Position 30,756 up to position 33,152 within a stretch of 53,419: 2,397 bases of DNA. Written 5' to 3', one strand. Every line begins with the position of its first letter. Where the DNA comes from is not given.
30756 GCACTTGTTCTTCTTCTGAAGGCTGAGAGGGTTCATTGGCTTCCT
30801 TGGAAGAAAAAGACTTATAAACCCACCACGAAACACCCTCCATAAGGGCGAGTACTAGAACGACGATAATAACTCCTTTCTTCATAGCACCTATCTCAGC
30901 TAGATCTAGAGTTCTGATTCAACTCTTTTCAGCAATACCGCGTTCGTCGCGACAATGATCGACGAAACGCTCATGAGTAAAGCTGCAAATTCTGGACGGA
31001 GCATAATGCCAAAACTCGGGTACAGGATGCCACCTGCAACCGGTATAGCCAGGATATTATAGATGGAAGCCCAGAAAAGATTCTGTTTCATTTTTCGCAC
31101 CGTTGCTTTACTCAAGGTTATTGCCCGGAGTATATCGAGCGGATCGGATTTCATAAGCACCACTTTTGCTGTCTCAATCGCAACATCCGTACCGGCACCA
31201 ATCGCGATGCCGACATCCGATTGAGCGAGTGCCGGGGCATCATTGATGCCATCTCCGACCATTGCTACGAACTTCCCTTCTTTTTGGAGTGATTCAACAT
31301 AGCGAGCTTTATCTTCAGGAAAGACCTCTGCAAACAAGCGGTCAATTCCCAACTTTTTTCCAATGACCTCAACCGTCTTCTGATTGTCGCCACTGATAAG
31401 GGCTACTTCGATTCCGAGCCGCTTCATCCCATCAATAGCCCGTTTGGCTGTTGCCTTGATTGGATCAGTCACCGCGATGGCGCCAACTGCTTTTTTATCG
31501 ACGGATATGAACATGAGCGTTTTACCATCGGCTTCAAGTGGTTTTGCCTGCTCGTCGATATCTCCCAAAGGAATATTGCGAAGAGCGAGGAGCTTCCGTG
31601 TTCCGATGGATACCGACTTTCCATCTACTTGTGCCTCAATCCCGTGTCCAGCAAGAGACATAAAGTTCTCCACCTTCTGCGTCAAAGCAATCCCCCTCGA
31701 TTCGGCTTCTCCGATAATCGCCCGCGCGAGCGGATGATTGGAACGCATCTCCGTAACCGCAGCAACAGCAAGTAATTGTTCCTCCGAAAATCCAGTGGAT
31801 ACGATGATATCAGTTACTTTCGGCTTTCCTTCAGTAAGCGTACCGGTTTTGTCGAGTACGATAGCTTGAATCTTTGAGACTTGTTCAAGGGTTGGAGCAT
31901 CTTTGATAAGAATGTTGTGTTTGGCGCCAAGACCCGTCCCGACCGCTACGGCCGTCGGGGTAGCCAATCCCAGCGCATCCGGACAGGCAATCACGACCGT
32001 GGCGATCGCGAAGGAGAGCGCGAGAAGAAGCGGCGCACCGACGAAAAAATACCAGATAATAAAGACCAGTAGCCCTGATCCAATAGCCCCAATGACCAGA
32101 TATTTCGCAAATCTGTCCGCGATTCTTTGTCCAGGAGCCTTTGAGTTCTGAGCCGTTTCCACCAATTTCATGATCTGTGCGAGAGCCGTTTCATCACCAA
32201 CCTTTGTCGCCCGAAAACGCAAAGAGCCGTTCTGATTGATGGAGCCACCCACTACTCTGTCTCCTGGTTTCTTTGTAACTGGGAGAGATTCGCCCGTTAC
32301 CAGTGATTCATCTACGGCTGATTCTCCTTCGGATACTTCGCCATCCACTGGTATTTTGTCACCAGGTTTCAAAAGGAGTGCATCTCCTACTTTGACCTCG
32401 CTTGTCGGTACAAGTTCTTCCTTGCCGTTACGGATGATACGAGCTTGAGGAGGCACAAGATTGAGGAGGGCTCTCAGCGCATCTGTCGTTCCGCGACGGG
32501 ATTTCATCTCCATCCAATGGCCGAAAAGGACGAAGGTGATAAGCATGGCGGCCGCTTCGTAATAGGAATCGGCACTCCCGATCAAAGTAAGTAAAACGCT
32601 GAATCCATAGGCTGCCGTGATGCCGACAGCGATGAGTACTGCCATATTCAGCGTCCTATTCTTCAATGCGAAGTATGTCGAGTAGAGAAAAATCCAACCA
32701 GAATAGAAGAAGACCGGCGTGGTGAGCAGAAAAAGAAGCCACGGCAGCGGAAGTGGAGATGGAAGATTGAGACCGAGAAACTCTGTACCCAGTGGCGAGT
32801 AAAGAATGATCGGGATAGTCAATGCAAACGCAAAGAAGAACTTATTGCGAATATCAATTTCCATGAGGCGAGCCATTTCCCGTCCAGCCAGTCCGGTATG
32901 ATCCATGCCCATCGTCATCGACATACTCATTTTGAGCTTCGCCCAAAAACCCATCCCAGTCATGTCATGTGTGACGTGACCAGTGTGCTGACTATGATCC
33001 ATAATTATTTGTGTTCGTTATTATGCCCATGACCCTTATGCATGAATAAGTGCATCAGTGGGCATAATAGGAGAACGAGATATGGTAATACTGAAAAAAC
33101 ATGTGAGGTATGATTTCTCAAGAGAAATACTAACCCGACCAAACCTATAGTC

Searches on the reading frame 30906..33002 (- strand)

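Call 42: search_protein_families(library=pfam, proteins=[window:30906-33002:-], max_evalue=0.001)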
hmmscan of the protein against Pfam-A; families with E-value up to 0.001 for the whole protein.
window:30906-33002:- (698 aa): 3 families
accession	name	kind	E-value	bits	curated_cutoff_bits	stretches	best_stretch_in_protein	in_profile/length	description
PF00122.25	E1-E2_ATPase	-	1.1e-56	191.7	28.1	1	182-362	2-181/181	E1-E2 ATPase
PF00702.32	Hydrolase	-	3.3e-33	116.1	26.4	1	378-595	1-190/191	haloacid dehalogenase-like hydrolase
PF08282.18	Hydrolase_3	-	9.8e-05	22.6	20.9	0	570-618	197-245/255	haloacid dehalogenase-like hydrolase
